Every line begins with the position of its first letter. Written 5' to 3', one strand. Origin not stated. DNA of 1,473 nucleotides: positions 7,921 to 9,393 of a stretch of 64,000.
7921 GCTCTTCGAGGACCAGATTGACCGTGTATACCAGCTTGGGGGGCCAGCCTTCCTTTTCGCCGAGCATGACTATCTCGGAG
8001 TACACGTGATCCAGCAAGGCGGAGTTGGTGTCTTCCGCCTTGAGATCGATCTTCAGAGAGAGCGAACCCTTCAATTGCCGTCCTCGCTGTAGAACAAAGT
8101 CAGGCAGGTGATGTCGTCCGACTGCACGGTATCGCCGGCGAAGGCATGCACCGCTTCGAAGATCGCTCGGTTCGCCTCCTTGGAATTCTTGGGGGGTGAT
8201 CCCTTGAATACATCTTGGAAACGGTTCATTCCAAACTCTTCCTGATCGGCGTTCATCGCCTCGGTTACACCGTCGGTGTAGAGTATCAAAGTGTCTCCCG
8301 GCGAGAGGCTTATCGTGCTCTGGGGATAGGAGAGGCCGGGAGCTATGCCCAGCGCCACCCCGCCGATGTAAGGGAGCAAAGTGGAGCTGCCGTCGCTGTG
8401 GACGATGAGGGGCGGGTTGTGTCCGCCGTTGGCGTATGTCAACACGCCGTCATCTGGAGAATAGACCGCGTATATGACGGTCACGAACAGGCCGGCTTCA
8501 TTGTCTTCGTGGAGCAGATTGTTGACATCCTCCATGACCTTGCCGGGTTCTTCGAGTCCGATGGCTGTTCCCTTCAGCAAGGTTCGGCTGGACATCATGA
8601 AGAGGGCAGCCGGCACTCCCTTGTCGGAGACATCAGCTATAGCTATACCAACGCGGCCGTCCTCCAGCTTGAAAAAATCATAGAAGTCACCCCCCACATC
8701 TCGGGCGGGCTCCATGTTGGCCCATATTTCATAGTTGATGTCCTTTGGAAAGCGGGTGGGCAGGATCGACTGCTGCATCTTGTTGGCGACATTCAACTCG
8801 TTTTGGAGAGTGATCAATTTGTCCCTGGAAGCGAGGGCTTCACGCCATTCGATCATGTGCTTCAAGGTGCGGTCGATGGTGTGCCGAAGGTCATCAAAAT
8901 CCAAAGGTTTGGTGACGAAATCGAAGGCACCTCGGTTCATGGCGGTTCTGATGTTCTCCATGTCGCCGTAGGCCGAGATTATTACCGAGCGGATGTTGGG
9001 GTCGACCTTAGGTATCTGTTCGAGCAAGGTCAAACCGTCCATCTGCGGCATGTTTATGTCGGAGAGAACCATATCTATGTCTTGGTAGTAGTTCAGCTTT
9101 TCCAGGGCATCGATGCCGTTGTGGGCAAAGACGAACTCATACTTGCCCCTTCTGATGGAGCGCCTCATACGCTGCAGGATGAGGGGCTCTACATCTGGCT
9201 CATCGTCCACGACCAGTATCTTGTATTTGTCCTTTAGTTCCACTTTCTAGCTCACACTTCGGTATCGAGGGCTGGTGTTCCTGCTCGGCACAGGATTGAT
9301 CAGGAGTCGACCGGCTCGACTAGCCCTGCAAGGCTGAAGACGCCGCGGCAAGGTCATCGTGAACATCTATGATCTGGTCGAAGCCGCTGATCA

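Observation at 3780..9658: Six-gene partner-switching operon wired to a periplasmic solute-binding protein and a sensor kinase, with no sigma factor target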

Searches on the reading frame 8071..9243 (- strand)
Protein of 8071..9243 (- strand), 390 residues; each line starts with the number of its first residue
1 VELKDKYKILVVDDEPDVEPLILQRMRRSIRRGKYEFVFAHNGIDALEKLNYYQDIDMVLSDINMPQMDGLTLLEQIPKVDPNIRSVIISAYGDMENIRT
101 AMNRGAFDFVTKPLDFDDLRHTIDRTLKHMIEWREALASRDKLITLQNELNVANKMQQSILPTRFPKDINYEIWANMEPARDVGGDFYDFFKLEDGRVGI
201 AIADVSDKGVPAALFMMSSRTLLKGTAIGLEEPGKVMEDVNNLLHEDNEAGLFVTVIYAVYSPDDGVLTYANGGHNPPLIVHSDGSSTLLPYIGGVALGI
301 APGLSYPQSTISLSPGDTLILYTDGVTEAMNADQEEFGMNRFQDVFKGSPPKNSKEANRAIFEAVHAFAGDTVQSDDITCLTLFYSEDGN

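Call 4: search_protein_families(library=pfam, proteins=[window:8071-9243:-], max_evalue=0.01)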
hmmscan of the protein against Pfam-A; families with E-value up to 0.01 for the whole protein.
window:8071-9243:- (390 aa): 2 families
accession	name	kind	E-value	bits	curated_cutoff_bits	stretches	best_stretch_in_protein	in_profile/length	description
PF07228.17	SpoIIE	-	2.6e-51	174.8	25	1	195-383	2-189/192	Stage II sporulation protein E (SpoIIE)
PF00072.30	Response_reg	-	2.8e-24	85.8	30.2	1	9-123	1-110/111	Response regulator receiver domain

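Call 8: find_homologous_proteins(query=window:8071-9243:-)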
Query window:8071-9243:- (390 aa): 8000 proteins with E <= 0.001 among 8000 candidates; the best 120 are listed.
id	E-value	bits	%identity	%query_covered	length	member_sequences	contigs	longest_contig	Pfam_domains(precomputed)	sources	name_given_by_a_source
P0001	9.6e-252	852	96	100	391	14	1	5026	PF00072.31,PF07228.18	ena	-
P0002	1.0e-234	796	90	99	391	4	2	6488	PF00072.31,PF07228.18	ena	-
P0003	1.8e-233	792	90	99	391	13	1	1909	PF00072.31,PF07228.18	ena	-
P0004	1.9e-233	792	90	99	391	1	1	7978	PF00072.31,PF07228.18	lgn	-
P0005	1.9e-227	773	86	99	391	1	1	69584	PF00072.31,PF07228.18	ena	-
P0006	2.4e-202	690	79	98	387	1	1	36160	PF00072.31,PF07228.18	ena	-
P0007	7.1e-202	688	79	97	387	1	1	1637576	PF00072.31,PF07228.18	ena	-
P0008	7.8e-200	682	78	98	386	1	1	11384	PF00072.31,PF07228.18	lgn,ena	-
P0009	4.1e-199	679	77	97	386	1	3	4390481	PF00072.31,PF07228.18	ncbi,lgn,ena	-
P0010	4.7e-199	679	78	98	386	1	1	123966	PF00072.31,PF07228.18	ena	-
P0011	5.4e-199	679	79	97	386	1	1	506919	PF00072.31,PF07228.18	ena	-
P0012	1.0e-198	678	78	98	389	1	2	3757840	PF00072.31,PF07228.18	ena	-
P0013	1.4e-198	678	79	97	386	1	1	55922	PF00072.31,PF07228.18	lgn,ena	-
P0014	3.1e-198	676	78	97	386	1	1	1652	PF00072.31,PF07228.18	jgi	jgi:sigma-B regulation protein RsbU (phosphoserine phosphatase)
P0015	3.8e-198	676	78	97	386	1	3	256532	PF00072.31,PF07228.18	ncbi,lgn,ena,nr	ncbi:MAG: SpoIIE family protein phosphatase [bacterium]|nr:SpoIIE family protein phosphatase [bacter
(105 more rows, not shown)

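Call 10: find_encoding_contigs(protein=P0005, flank=10000, max_places=3)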
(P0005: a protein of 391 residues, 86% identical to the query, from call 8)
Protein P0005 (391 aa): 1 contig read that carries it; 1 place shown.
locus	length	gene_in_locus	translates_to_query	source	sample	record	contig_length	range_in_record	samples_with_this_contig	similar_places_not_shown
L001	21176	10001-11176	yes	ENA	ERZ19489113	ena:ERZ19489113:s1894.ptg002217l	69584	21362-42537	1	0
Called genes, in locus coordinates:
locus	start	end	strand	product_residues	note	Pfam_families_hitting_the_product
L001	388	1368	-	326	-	PF00389:2-Hacid_dh, PF02826:2-Hacid_dh_C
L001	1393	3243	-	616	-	PF00501:AMP-binding, PF23562:AMP-binding_C_3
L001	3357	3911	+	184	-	-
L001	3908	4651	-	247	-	PF09339:HTH_IclR, PF12802:MarR_2 (weak), PF01614:IclR_C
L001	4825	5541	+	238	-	PF01048:PNP_UDP_1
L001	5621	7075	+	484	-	PF13175:AAA_15, PF13304:AAA_21, PF13175:AAA_15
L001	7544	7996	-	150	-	PF10027:DUF2269 (weak)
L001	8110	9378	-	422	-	PF01094:ANF_receptor, PF13458:Peripla_BP_6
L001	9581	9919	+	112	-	PF01740:STAS, PF13466:STAS_2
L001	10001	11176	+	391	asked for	PF00072:Response_reg, PF07228:SpoIIE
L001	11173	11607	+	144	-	PF13581:HATPase_c_2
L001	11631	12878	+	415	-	PF13433:Peripla_BP_5 (weak), PF13458:Peripla_BP_6, PF01094:ANF_receptor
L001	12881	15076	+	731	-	PF00672:HAMP, PF00512:HisKA, PF02518:HATPase_c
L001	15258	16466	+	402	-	PF00909:Ammonium_transp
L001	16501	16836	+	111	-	PF01740:STAS, PF13466:STAS_2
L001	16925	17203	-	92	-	-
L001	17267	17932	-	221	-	PF03588:Leu_Phe_trans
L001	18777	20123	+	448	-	PF00202:Aminotran_3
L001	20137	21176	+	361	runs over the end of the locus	PF05222:AlaDh_PNT_N, PF01262:AlaDh_PNT_C, PF00070:Pyr_redox (weak)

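Call 11: find_encoding_contigs(protein=P0009, flank=10000, max_places=3)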
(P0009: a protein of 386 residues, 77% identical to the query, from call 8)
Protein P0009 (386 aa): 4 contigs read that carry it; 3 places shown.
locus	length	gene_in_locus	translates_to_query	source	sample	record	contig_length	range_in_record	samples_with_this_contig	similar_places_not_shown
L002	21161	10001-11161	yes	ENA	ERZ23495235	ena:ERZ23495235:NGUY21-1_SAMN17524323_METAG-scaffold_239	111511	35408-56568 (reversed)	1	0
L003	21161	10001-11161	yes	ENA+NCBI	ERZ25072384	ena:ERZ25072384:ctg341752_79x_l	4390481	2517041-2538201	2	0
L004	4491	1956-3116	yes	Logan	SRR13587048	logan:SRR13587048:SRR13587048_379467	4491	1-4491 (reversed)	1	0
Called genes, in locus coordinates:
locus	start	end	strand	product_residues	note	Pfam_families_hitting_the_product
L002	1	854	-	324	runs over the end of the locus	PF00389:2-Hacid_dh, PF02826:2-Hacid_dh_C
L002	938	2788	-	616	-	PF00501:AMP-binding, PF23562:AMP-binding_C_3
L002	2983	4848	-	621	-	PF00501:AMP-binding, PF23562:AMP-binding_C_3 (weak)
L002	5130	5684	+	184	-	PF01966:HD (faint)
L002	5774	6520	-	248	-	PF09339:HTH_IclR, PF12802:MarR_2 (weak), PF01614:IclR_C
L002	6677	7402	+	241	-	PF01048:PNP_UDP_1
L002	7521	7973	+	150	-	PF10027:DUF2269 (weak)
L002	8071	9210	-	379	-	PF00890:FAD_binding_2 (weak), PF01266:DAO, PF13450:NAD_binding_8 (weak)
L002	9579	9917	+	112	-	PF01740:STAS, PF13466:STAS_2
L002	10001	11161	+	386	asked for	PF00072:Response_reg, PF07228:SpoIIE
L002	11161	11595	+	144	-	PF13581:HATPase_c_2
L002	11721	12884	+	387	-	PF13433:Peripla_BP_5 (weak), PF13458:Peripla_BP_6, PF01094:ANF_receptor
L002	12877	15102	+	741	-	PF00672:HAMP, PF00512:HisKA, PF02518:HATPase_c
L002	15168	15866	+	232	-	PF01323:DSBA (weak)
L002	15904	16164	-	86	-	-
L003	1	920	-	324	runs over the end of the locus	PF00389:2-Hacid_dh, PF02826:2-Hacid_dh_C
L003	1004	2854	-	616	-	PF00501:AMP-binding, PF23562:AMP-binding_C_3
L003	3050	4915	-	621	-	PF00501:AMP-binding, PF23562:AMP-binding_C_3 (weak)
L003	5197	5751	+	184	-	PF01966:HD (faint)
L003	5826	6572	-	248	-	PF09339:HTH_IclR, PF12802:MarR_2 (weak), PF01614:IclR_C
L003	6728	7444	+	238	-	PF01048:PNP_UDP_1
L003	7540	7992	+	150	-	PF10027:DUF2269 (weak)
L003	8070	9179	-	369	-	PF00890:FAD_binding_2 (weak), PF01266:DAO, PF13450:NAD_binding_8 (weak)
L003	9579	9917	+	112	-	PF01740:STAS, PF13466:STAS_2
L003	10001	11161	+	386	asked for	PF00072:Response_reg, PF07228:SpoIIE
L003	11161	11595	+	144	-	PF13581:HATPase_c_2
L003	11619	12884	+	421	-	PF13433:Peripla_BP_5 (weak), PF13458:Peripla_BP_6, PF01094:ANF_receptor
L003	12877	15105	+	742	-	PF00672:HAMP, PF00512:HisKA, PF02518:HATPase_c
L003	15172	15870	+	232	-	PF01323:DSBA (weak)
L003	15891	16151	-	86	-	-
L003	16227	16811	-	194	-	PF03588:Leu_Phe_trans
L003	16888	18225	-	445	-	PF00392:GntR, PF13412:HTH_24 (weak), PF13545:HTH_Crp_2 (faint), PF00155:Aminotran_1_2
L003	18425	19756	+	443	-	PF00202:Aminotran_3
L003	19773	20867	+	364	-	PF05222:AlaDh_PNT_N, PF01262:AlaDh_PNT_C, PF01488:Shikimate_DH (weak)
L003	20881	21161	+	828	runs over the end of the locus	PF07992:Pyr_redox_2 (faint), PF00890:FAD_binding_2 (faint), PF01266:DAO, PF13450:NAD_binding_8 (weak), PF16350:FAO_M, PF01571:GCV_T, PF08669:GCV_T_C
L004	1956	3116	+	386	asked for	PF00072:Response_reg, PF07228:SpoIIE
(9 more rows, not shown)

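Call 12: find_related_loci(query=window:8071-9243:-, collection=genome_contigs, flank=8000)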
Query window:8071-9243:- (390 aa) in genome_contigs; peptide patterns used: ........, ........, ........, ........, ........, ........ (x = any residue, [..] = any of these).
600 stretches matched a pattern (row limit reached: there are more); 593 encode a relative of the query (tblastn E <= 1e-3); the best 80 are kept; 80 distinct loci.
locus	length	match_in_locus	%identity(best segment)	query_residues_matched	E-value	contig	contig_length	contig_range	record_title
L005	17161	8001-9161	86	4-390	0e+0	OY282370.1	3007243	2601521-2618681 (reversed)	MAG: uncultured Acidimicrobiia bacterium isolate 3d6cc9fa-110c-4048-9278-ecdec338fc6f genome assembly, chromosome: 1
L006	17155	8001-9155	72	3-387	0e+0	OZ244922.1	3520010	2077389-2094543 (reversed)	MAG: Chloroflexota bacterium isolate ead8ffbb-32b5-46cb-8623-33c4fc8e8bc9 genome assembly, chromosome: 1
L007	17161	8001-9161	72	3-387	0e+0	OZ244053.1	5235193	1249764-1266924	MAG: Terriglobia bacterium isolate c15e5db1-7159-4592-9896-25da90492a0a genome assembly, chromosome: 1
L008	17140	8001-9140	71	7-386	0e+0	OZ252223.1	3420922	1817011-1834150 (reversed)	MAG: Dehalococcoidia bacterium isolate 61792766-41d2-4ca2-9188-a4e588d315ea genome assembly, chromosome: 1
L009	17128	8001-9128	73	8-383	0e+0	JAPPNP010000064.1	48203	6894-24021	MAG: Chloroflexota bacterium isolate RHO3_bin_74 NODE_1591_length_48203_cov_22.369652, whole genome shotgun sequence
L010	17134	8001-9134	72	6-383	0e+0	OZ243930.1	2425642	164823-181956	MAG: Candidatus Spongiisociaceae bacterium isolate 902be31f-b635-4e8d-b77a-d7c110926071 genome assembly, chromosome: 1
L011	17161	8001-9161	68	3-389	0e+0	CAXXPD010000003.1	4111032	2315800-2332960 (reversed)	MAG: Dehalococcoidia bacterium isolate 373f655a-941a-4896-bdeb-30e4fc07ddf2 genome assembly, contig: contig_3, whole gen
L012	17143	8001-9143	71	6-386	0e+0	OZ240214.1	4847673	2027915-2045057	MAG: Dehalococcoidia bacterium isolate 15407ad4-12be-4b8a-b00d-040aaa6d19d6 genome assembly, chromosome: 1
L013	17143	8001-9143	70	6-386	0e+0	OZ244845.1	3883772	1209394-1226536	MAG: Chloroflexota bacterium isolate 3460274c-b819-443f-96a0-86c9f13451b3 genome assembly, chromosome: 1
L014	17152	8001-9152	70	3-386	0e+0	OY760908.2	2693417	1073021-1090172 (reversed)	MAG: Dehalococcoidia bacterium isolate 99511b8e-fdeb-40b8-a9fc-769d5cc020c2 genome assembly, chromosome: 1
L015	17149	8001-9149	71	4-386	0e+0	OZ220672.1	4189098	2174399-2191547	MAG: Dehalococcoidia bacterium isolate 155f1a69-6e9e-45b9-9f90-cb8b40f06a4f genome assembly, chromosome: 1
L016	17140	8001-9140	71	4-383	0e+0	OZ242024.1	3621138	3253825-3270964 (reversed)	MAG: Dehalococcoidia bacterium isolate d43f8009-68d3-414f-887a-1f958e937587 genome assembly, chromosome: 1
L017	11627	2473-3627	69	4-388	0e+0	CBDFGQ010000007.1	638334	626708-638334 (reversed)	MAG: Dehalococcoidia bacterium isolate 3299a7fc-3b8b-4791-927a-3a74d6ed150b genome assembly, contig: contig_7, whole gen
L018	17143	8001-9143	70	3-383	0e+0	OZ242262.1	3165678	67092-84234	MAG: Dehalococcoidia bacterium isolate ad06fa00-f9d4-4df5-aac3-c9777a52e3f0 genome assembly, chromosome: 1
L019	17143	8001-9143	69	3-383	0e+0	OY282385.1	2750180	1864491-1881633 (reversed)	MAG: uncultured Dehalococcoidia bacterium genome assembly, chromosome: 1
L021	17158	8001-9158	68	2-387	0e+0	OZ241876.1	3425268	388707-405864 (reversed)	MAG: Dehalococcoidia bacterium isolate b1470796-69ac-4aa0-b6e4-18e19c42e4b2 genome assembly, chromosome: 1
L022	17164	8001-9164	69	3-390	0e+0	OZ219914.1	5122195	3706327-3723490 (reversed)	MAG: Spirochaetia bacterium isolate 65460407-d738-4661-97af-02a88c6845d9 genome assembly, chromosome: 2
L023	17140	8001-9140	69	4-383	0e+0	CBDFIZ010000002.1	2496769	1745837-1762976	MAG: Dehalococcoidia bacterium isolate bbcfa8fe-e5b4-4dc8-882b-9555aaa6a448 genome assembly, contig: contig_2, whole gen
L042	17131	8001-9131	67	7-383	5e-179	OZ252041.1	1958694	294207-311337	MAG: Dehalococcoidia bacterium isolate eae43bd6-ae39-4fde-b148-41d4ed6bbaa2 genome assembly, chromosome: 1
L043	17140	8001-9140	67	8-387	1e-178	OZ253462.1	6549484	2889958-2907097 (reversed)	MAG: Candidatus Latescibacterota bacterium isolate 85c596c4-e601-42f5-bc00-22a25924bb3e genome assembly, chromosome: 1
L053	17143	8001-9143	66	7-387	3e-175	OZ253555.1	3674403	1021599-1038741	MAG: Dehalococcoidia bacterium isolate 3e717284-69a8-41bf-8ce6-f7adde8b09c9 genome assembly, chromosome: 1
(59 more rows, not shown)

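Call 35: find_encoding_contigs(protein=P0001, flank=6000, max_places=3)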
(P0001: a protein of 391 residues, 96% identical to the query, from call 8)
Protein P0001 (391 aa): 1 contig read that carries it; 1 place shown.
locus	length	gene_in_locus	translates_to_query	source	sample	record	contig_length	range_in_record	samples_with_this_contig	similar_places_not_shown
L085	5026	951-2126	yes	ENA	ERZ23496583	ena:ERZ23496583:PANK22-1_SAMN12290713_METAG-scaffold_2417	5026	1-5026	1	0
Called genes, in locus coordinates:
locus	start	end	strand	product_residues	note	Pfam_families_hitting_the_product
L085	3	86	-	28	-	?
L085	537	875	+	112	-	PF01740:STAS, PF13466:STAS_2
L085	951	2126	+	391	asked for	PF00072:Response_reg, PF07228:SpoIIE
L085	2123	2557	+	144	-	PF13581:HATPase_c_2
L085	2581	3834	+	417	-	PF13433:Peripla_BP_5 (weak), PF13458:Peripla_BP_6, PF01094:ANF_receptor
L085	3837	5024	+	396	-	?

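Call 36: find_encoding_contigs(protein=P0004, flank=8000, max_places=3)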
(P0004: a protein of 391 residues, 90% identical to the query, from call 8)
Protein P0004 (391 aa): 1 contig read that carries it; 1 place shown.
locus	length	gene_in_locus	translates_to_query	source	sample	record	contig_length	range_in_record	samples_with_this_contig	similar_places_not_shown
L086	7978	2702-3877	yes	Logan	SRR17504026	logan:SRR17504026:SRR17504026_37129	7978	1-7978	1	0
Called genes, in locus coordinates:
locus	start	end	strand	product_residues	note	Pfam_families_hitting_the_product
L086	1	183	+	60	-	?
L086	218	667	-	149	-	PF10027:DUF2269 (weak)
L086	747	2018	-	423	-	PF13458:Peripla_BP_6, PF01094:ANF_receptor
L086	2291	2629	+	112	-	PF01740:STAS, PF13466:STAS_2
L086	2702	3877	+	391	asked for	PF00072:Response_reg, PF07228:SpoIIE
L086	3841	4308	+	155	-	PF13581:HATPase_c_2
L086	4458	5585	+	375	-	PF13433:Peripla_BP_5 (weak), PF13458:Peripla_BP_6, PF01094:ANF_receptor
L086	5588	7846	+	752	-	PF00672:HAMP, PF00512:HisKA (weak), PF02518:HATPase_c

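Call 53: search_protein_families(library=pfam, proteins=[L018:14697-16106:+, L021:12088-13521:-, L023:14592-15560:+, L023:15565-16443:+, L042:13073-13816:-, L001:16501-16836:+], max_evalue=0.001)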
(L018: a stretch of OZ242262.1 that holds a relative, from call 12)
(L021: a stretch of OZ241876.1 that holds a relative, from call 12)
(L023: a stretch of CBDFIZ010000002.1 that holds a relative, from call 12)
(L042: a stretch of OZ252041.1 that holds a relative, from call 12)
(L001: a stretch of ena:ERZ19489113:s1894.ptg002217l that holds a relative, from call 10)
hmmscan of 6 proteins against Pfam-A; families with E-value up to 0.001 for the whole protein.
L018:14697-16106:+ (469 aa): 1 family
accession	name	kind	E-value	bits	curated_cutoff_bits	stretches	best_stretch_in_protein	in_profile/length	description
PF00909.26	Ammonium_transp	-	5.9e-101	338.5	23.2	1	53-451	3-399/399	Ammonium Transporter Family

L021:12088-13521:- (477 aa): 2 families
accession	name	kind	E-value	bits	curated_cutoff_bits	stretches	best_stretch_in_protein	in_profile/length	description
PF14403.11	CP_ATPgrasp_2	-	2e-155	517.8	32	1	79-453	1-374/374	Circularly permuted ATP-grasp type 2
PF04174.18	CP_ATPgrasp_1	-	6.8e-141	469.5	23.1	1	79-409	1-332/332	A circularly permuted ATPgrasp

L023:14592-15560:+ (322 aa): 1 family
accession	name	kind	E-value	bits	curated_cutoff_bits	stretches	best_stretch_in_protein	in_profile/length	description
PF04168.17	Alpha-E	-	7.5e-60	203.6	20.8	1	1-312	1-294/294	A predicted alpha-helical domain with a conserved ER motif.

L023:15565-16443:+ (292 aa): 2 families
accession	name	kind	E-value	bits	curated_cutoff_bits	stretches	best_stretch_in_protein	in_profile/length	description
PF01841.26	Transglut_core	-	3e-23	82.6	23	1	139-241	9-108/108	Transglutaminase-like superfamily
PF08379.15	Bact_transglu_N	-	3.8e-16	60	27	1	7-84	1-79/80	Bacterial transglutaminase-like N-terminal region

L042:13073-13816:- (247 aa): 1 family
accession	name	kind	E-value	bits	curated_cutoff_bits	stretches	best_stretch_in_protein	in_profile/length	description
PF04367.18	DUF502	-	5.1e-24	84.7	23.8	1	87-187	1-107/107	Protein of unknown function (DUF502)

L001:16501-16836:+ (111 aa): 2 families
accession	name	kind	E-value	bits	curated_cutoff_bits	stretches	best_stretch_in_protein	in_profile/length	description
PF01740.26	STAS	-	1.4e-21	76.6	22.6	1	5-106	4-106/106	STAS domain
PF13466.11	STAS_2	-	7.8e-13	48.8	29.2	1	17-93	4-79/80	STAS domain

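Call 69: search_protein_families(library=ncbifam, proteins=[window:8071-9243:-], max_evalue=0.001)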
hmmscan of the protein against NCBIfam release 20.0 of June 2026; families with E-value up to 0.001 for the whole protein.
window:8071-9243:- (390 aa): 92 families (the best 25 are shown)
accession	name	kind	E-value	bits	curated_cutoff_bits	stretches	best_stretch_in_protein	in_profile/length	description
NF045505.1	RR_RssB_Pseudo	equivalog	4.3e-33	114.9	700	1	7-332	6-344/394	two-component system response regulator RssB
NF053512.1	nitric_RR_NosR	exception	1.2e-25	90.5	400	1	9-148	1-135/422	response regulator c-di-GMP phosphodiesterase, NosR family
NF007689.0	PRK10365.1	equivalog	5.9e-22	78.1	760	1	4-132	3-126/441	sigma-54-dependent response regulator transcription factor ZraR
NF011695.0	PRK15115.1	equivalog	4.6e-21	75.1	763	1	5-144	5-144/445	two-component system response regulator GlrR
TIGR01818.1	ntrC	equivalog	2.2e-20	72.9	558.6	1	9-139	1-126/463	nitrogen regulation protein NR(I)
NF008469.0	PRK11361.1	equivalog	1.8e-19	69.8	714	1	5-129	3-122/461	acetoacetate metabolism transcriptional regulator AtoC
NF008176.1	PRK10923.1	equivalog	2.7e-18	65.8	620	1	8-140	5-131/469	nitrogen regulation protein NR(I)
NF007969.0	PRK10693.1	equivalog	9.6e-18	64.3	329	1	8-253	9-261/337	two-component system response regulator RssB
NF051870.1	NAssimRespRegNtrX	equivalog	2.7e-17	62.8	600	1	8-143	3-135/452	nitrogen assimilation response regulator NtrX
NF046020.1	HisKinCckABruc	equivalog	8.5e-17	60.3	1000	1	3-126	746-866/868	cell cycle histidine kinase CckA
NF047793.1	ResRegPgtA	equivalog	9e-16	57.7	650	1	3-130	2-124/414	two-component system response regulator PgtA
NF041946.1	LuxO_transreg_Vib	equivalog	2.1e-15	56.5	800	1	41-142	27-128/463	quorum-sensing sigma-54 dependent transcriptional regulator LuxO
NF038263.1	prot_phos_SiaA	equivalog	3.1e-15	55.8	700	1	135-382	402-654/658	biofilm regulation protein phosphatase SiaA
TIGR02875.1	spore_0_A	equivalog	1.3e-14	54.1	200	1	6-134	2-127/262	sporulation transcription factor Spo0A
NF001965.0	PRK00742.1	subfamily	3.4e-14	52.8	293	1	6-141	3-134/357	chemotaxis-specific protein-glutamate methyltransferase CheB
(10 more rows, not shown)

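Call 71: search_dna_similar(query=window:8071-9243:-, collection=plasmids, mode=protein, max_rows=12)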
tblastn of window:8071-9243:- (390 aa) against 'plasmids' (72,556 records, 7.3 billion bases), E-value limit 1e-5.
Records with a match: 1358; places in all: 2199; records where one place covers at least 80% of the query: 38.
Best place of each record, by identity: 60-80% 4; <60% 1354.
By first word of the organism name: Streptomyces 152; Rhizobium 145; Ralstonia 137; Sinorhizobium 104; Pseudosulfitobacter 76; Bacillus 72; Burkholderia 69; Azospirillum 34; Paracoccus 30; Escherichia 23; and 173 more.
By predicted mobility (MOB-suite, as given by PLSDB): non-mobilizable 816; mobilizable 342; conjugative 200.
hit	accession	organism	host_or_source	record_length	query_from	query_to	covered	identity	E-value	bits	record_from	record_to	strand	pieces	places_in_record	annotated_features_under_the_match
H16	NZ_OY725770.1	Parabacteroides distasonis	-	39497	8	385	97%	47.4%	4e-113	370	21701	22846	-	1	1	SpoIIE family protein phosphatase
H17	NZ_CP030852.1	Runella rosea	Whole organism,fresh water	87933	8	386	97%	43.0%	8e-95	317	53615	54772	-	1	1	SpoIIE family protein phosphatase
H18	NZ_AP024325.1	Caballeronia sp. NK8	-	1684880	139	389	64%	49.0%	1e-70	247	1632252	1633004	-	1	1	none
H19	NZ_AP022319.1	Burkholderia sp. THE68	Togo hemipterus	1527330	139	389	64%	49.0%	2e-70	247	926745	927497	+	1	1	none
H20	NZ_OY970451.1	Pantoea sp. Nvir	-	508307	8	383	96%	29.0%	1e-31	134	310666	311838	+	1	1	SpoIIE family protein phosphatase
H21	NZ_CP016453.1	Sphingobium sp. RAC03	Microbial isolate,Algal phycosphere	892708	8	383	96%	28.5%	3e-24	112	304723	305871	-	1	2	SpoIIE family protein phosphatase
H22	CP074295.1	Salmonella enterica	food,mixture corn and egg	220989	9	343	86%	31.3%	8e-33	137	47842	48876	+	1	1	SpoIIE family protein phosphatase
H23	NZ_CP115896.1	Pantoea piersonii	Homo sapiens,blood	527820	8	383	96%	27.8%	8e-33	137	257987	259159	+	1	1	SpoIIE family protein phosphatase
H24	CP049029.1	Rhodobacteraceae bacterium SC52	Apostichopus japonicus,pure ...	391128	9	383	96%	27.7%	2e-30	130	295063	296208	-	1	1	SpoIIE family protein phosphatase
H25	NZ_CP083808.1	Pantoea agglomerans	Eucalyptus grandis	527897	8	363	91%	29.2%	7e-32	134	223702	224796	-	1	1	SpoIIE family protein phosphatase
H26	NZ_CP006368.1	Aureimonas sp. AU20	-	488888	146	387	62%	42.5%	5e-48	182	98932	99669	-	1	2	SpoIIE family protein phosphatase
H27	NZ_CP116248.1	Nitratidesulfovibrio vulgaris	swine finishing facility waste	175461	116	383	69%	38.2%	2e-42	165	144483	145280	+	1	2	SpoIIE family protein phosphatase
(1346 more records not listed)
